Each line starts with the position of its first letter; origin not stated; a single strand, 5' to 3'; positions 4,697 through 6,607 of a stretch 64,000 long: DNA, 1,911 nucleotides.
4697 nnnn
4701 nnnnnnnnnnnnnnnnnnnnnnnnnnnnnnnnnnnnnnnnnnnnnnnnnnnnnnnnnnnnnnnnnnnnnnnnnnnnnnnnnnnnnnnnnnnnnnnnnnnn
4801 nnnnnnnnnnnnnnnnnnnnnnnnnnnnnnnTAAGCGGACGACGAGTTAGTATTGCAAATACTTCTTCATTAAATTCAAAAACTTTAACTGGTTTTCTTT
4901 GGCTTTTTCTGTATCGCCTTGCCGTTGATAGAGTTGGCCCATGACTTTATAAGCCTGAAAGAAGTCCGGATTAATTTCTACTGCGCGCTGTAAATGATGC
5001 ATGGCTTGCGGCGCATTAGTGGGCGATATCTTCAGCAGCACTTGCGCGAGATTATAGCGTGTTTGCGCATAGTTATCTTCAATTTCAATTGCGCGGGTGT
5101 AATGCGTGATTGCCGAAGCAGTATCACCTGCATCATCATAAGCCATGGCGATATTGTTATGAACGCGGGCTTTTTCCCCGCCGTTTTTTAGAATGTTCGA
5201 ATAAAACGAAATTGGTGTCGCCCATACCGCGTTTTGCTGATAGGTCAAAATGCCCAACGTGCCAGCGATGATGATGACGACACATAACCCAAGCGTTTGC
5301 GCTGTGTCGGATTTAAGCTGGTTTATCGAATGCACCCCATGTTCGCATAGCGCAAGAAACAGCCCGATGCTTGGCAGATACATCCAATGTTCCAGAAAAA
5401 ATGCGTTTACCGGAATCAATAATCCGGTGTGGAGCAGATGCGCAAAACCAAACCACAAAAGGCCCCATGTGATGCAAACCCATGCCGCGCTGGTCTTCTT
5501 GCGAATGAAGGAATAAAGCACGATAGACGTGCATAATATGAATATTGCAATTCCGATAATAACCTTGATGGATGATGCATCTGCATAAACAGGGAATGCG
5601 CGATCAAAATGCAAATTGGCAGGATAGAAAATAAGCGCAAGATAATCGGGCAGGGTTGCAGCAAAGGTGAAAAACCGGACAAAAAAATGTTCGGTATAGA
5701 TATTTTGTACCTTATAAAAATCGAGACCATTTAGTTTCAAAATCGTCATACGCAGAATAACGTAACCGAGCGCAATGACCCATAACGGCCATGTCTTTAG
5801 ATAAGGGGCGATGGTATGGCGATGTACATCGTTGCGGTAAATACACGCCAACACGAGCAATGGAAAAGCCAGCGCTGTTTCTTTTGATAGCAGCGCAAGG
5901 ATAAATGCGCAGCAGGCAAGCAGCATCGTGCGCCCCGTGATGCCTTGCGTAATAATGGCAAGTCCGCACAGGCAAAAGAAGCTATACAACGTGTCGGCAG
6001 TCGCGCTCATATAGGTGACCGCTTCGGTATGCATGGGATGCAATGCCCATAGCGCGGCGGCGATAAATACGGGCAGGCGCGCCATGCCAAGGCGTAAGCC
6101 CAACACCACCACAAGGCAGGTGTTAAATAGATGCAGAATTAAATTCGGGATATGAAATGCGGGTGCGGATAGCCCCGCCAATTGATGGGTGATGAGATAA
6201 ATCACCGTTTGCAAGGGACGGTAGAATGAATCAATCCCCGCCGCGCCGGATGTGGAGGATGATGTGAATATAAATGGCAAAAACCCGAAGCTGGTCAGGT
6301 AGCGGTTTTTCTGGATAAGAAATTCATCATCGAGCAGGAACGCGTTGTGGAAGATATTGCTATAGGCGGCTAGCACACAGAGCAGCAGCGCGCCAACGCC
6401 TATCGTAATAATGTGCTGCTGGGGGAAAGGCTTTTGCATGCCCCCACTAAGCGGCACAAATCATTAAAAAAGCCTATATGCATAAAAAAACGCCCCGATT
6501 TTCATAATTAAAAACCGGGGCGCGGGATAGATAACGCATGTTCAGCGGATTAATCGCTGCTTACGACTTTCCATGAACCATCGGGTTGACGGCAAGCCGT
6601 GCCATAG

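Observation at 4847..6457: TMTC/PMT-like GT-C glycosyltransferase with TPR repeats: possible protein O-glycosyltransferase fed by the polyprenyl-P-sugar modules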

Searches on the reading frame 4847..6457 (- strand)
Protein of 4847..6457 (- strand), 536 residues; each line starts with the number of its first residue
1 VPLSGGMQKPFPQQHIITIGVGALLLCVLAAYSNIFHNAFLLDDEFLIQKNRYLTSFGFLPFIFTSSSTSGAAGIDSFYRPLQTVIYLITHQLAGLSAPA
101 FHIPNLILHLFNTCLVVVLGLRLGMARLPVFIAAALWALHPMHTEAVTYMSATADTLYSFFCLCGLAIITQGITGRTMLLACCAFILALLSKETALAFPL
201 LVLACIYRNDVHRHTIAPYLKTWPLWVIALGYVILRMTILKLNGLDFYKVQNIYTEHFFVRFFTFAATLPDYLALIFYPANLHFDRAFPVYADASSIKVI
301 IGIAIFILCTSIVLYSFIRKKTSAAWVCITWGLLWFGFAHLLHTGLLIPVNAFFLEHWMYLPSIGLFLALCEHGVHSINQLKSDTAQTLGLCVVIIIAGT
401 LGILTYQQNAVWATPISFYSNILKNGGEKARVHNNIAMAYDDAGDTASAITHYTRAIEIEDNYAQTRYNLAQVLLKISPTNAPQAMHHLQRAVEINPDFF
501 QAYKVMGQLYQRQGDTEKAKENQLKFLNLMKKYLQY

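Call 3: search_protein_families(library=pfam, proteins=[window:4847-6457:-], max_evalue=1)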
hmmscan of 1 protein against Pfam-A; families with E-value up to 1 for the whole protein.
window:4847-6457:- (536 aa): 17 families
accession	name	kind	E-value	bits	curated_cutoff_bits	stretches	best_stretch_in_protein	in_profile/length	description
PF00515.34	TPR_1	-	1.3e-13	50.5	27.8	2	430-463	1-34/34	Tetratricopeptide repeat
PF13431.12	TPR_17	-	1.5e-12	47.1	24.4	2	489-520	2-33/34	Tetratricopeptide repeat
PF13414.12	TPR_11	-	1.9e-12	47.1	26.8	2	442-476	6-40/42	TPR repeat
PF07719.23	TPR_2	-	2e-10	40.4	27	2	430-462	1-33/34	Tetratricopeptide repeat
PF13181.12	TPR_8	-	3.3e-10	39.7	25.7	2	430-462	1-33/34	Tetratricopeptide repeat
PF13424.12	TPR_12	-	1.6e-09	38.3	30.1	2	427-459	42-74/77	Tetratricopeptide repeat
PF14559.12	TPR_19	-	6.1e-09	36.5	25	2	483-521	8-46/68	Tetratricopeptide repeat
PF13428.12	TPR_14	-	1.2e-05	26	23.5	1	436-473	7-44/44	Tetratricopeptide repeat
PF23914.1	TPR_CcmH_CycH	-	8.9e-05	22.8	42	1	444-531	64-152/158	Cytochrome c-type biogenesis protein H TPR domain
PF13174.12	TPR_6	-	0.00024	22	26.3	0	436-458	6-28/33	Tetratricopeptide repeat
PF13176.12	TPR_7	-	0.0012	19.2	27.9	1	434-460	3-29/36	Tetratricopeptide repeat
PF12569.14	NatA_aux_su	-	0.0013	18.3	33.3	1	427-521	152-247/515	N-terminal acetyltransferase A, auxiliary subunit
PF13432.12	TPR_16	-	0.0014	19.5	32.7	1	436-475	3-42/65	Tetratricopeptide repeat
PF24575.1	TPR_Slam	-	0.01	16.7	35.2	1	436-476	53-93/104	Surface lipoprotein assembly modifier, N-terminal TPR repeats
PF13374.12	TPR_10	-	0.041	14.4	27.5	0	434-459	6-31/42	Tetratricopeptide repeat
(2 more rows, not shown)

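Call 4: search_protein_families(library=ncbifam, proteins=[window:4847-6457:-], max_evalue=1)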
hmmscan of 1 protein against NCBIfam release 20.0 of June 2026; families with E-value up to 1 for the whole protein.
window:4847-6457:- (536 aa): 23 families
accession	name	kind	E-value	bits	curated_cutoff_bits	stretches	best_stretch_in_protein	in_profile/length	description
NF040959.1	MamA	equivalog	6.6e-11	42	200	1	414-522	89-195/204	magnetosome protein MamA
TIGR02917.1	PEP_TPR_lipo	equivalog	4.3e-10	38.1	312.2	1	403-521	438-554/899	XrtA/PEP-CTERM system TPR-repeat protein PrsT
TIGR02521.1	type_IV_pilW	equivalog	5.4e-10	39.2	154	2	481-522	46-87/234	type IV pilus biogenesis/stability protein PilW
NF033762.1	social_mot_Tgl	equivalog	1.7e-08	34.1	225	1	428-531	29-131/252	social motility TPR repeat lipoprotein Tgl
NF002725.1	PRK02603.1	equivalog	4e-08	33.4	143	2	437-523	42-129/173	photosystem I assembly protein Ycf3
NF033758.1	gliding_GltE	equivalog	3.2e-05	23.1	225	1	430-520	222-310/411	adventurous gliding motility TPR repeat lipoprotein GltE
NF047558.1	TPR_END_plus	domain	4.2e-05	23.4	32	1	481-501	14-34/56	TPR end-of-group domain-containing protein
NF008756.0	PRK11788.1-4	equivalog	0.00072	18.7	474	1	405-519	150-268/389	lipopolysaccharide assembly protein LapB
NF008757.0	PRK11788.1-5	equivalog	0.001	18.3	363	1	406-520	151-269/388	lipopolysaccharide assembly protein LapB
TIGR00990.1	3a0801s09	subfamily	0.0023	16.6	757.25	1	400-519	438-561/615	mitochondrial import receptor subunit TOM70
NF047507.1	TPR_BatC_Lepto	exception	0.0036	16.8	175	1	429-482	95-147/214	TPR repeat-containing protein BatC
TIGR02552.1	LcrH_SycD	equivalog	0.0056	16.4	104.8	1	435-498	57-118/136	SycD/LcrH family type III secretion system chaperone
NF053607.1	CHU_0125_OmpA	equivalog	0.0094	14.5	620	1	409-494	32-115/639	CHU_0125 family OmpA-like outer membrane integrity protein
NF033920.0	C39_PA2778_fam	equivalog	0.012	15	150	1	417-497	177-255/255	PA2778 family cysteine peptidase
NF052312.1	T9SS_PorW_SprE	equivalog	0.036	12.7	250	1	423-522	209-312/716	type IX secretion system periplasmic lipoprotein PorW/SprE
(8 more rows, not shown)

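Call 7: search_solved_structures(query=window:4847-6457:-, max_evalue=1)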
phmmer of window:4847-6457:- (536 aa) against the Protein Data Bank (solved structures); distinct sequences matched with E-value up to 1: 106 (the best 60 are shown).
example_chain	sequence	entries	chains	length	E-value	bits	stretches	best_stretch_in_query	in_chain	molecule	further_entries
9qhb_A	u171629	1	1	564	2.8e-50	174.6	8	416-529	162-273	Engineered tetratricopeptide repeat protein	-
8bu0_A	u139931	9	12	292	5.6e-23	84.6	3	416-529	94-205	Consensus tetratricopeptide repeat protein | Crystal structure of an 8-repeat consensus TPR superhelix with Zinc. | Monomer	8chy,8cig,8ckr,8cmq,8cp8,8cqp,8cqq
9qhc_A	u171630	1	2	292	6.9e-23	84.3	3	416-529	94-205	Engineered tetratricopeptide repeat protein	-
7ntf_A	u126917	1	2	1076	3.4e-22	82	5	430-517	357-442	Isoform 1 of UDP-N-acetylglucosamine--peptide N-acetylglucosaminyltransferase 110 kDa subu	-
7yeh_B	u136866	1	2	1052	3.5e-22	81.9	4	430-517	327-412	UDP-N-acetylglucosamine--peptide N-acetylglucosaminyltransferase 110 kDa subunit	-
7yea_A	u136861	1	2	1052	3.5e-22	81.9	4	430-517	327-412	UDP-N-acetylglucosamine--peptide N-acetylglucosaminyltransferase 110 kDa subunit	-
1w3b_A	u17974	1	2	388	1.9e-19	72.9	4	423-528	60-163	UDP-N-ACETYLGLUCOSAMINE--PEPTIDE N-ACETYLGLUCOSAMINYLTRANSFERASE 110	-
6eou_A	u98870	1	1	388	2.2e-19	72.7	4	423-528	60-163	UDP-N-acetylglucosamine--peptide N-acetylglucosaminyltransferase 110 kDa subunit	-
1na0_A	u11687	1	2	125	1e-14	57.3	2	427-529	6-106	designed protein CTPR3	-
7obi_A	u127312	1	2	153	1.6e-13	53.3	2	430-529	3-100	CTPR-rv4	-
9gzg_A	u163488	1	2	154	5.8e-12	48.2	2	430-528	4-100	Engineered CTPR protein with glutamic acids for conductivity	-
8ch0_A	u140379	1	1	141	7.8e-11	44.5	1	408-529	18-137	Consensus tetratricopeptide repeat protein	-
7y4i_A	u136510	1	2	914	9.5e-11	44.2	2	415-518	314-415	Probable UDP-N-acetylglucosamine--peptide N-acetylglucosaminyltransferase SPINDLY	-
2fo7_A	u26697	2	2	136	9.6e-11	44.2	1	405-529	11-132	SYNTHETIC CONSENSUS TPR PROTEIN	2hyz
8dtf_A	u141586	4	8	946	1.1e-10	44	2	415-518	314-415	Probable UDP-N-acetylglucosamine--peptide N-acetylglucosaminyltransferase SPINDLY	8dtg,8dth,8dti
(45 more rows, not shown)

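Call 30: predict_structure(alignment_id=A1)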
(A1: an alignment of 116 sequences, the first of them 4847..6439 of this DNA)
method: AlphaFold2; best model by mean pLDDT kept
length: 530 residues; sequences in the alignment: 116
mean_pLDDT: 96.4   pTM: 0.94
mean pLDDT of the five models: 96.4, 95.9, 95.8, 95.7, 95.4
residues with pLDDT >= 90: 504; 70-90: 21; 50-70: 3; < 50: 2
segments of 3 or more residues with pLDDT < 50: none
pLDDT, mean of each block of 10 residues (from residue 1): 78 98 98 96 98 97 92 96 98 98 99 98 98 98 98 99 97 98 98 98 98 98 96 81 93 98 97 94 96 98 98 97 98 97 94 98 97 96 97 98 98 97 96 98 98 97 98 98 98 97 98 98 86
secondary structure, 60 per line:
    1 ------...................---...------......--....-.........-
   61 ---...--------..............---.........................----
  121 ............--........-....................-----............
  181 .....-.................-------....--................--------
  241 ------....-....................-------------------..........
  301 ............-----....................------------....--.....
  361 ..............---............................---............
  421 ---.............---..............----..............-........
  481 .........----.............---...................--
elements in order: H7-25 H38-43 H46-49 H51-59 H75-88 H92-116 H121-132 H135-142 H144-163 H169-185 H187-203 H211-214 H217-232 H247-250 H252-271 H291-312 H318-337 H350-353 H356-374 H378-405 H409-420 H424-436 H440-453 H458-471 H473-489 H494-506 H510-528

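Call 33: fold_search(model_id=the predicted structure, library=pdb)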
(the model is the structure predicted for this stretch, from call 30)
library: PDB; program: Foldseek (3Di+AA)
matches with E <= 10: 1112; with E <= 0.001: 24
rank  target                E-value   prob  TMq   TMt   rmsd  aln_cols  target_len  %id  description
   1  9qhb                  1.2e-05  1.00  0.22  0.41  17.5       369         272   16  Crystal structure of 16-repeat CTPR protein with eliminated coordination sites (released 2025-10-22)
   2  8chy                  1.4e-04  1.00  0.19  0.35  18.1       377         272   14  Crystal structure of an 8-repeat consensus TPR superhelix with Zinc. (released 2024-02-21)
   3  2fo7                  1.6e-04  1.00  0.21  0.75   3.8       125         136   29  Crystal structure of an 8 repeat consensus TPR superhelix (trigonal crystal form) (released 2006-03-07)
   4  9gzg_A                1.8e-04  1.00  0.21  0.68   3.5       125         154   26  Crystal structure of CTPR4E4 mutant (released 2025-10-15)
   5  5g05_H                2.1e-04  1.00  0.21  0.23  27.5       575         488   12  Cryo-EM structure of combined apo phosphorylated APC (released 2016-05-25)
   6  9qhc_B                2.4e-04  1.00  0.21  0.39  12.9       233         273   20  Crystal structure of 8-repeat CTPR protein with eliminated coordination sites (released 2025-10-22)
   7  3kd7_C                2.5e-04  1.00  0.18  0.90   1.6       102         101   33  Designed TPR module (CTPR390) in complex with its peptide-ligand (Hsp90 peptide) (released 2010-02-02)
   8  9i5k_A                2.8e-04  1.00  0.47  0.50  12.1       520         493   12  Structure of the Chaetomium thermophilum Pmt4 homodimer (C2 symmetry) (released 2025-12-24)
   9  1w3b_A                2.9e-04  1.00  0.22  0.30  24.1       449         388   15  The superhelical TPR domain of O-linked GlcNAc transferase reveals structural similarities to importin alpha. (released 2004-09-09)
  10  6eou                  3.0e-04  1.00  0.23  0.34  21.3       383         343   16  O-GlcNAc transferase TPR domain with the intellectual disability associated mutation L254F (released 2018-05-09)
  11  8cqp_C                3.4e-04  1.00  0.21  0.76   3.7       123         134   30  Crystal structure of an 8-repeat consensus TPR superhelix with Calcium (low concentration) (released 2024-03-27)
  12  9qhc_A                4.3e-04  1.00  0.22  0.40  16.6       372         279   16  Crystal structure of 8-repeat CTPR protein with eliminated coordination sites (released 2025-10-22)
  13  2wqh                  4.8e-04  1.00  0.18  0.86   1.6       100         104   33  Crystal structure of CTPR3Y3 (released 2010-04-07)
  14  4hoq                  5.2e-04  0.99  0.16  0.18  26.5       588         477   13  Crystal Structure of Full-Length Human IFIT5 (released 2013-01-23)
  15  7obi_B                5.4e-04  1.00  0.20  0.76   1.7       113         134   32  Consensus tetratricopeptide repeat protein type RV4 (released 2022-02-23)
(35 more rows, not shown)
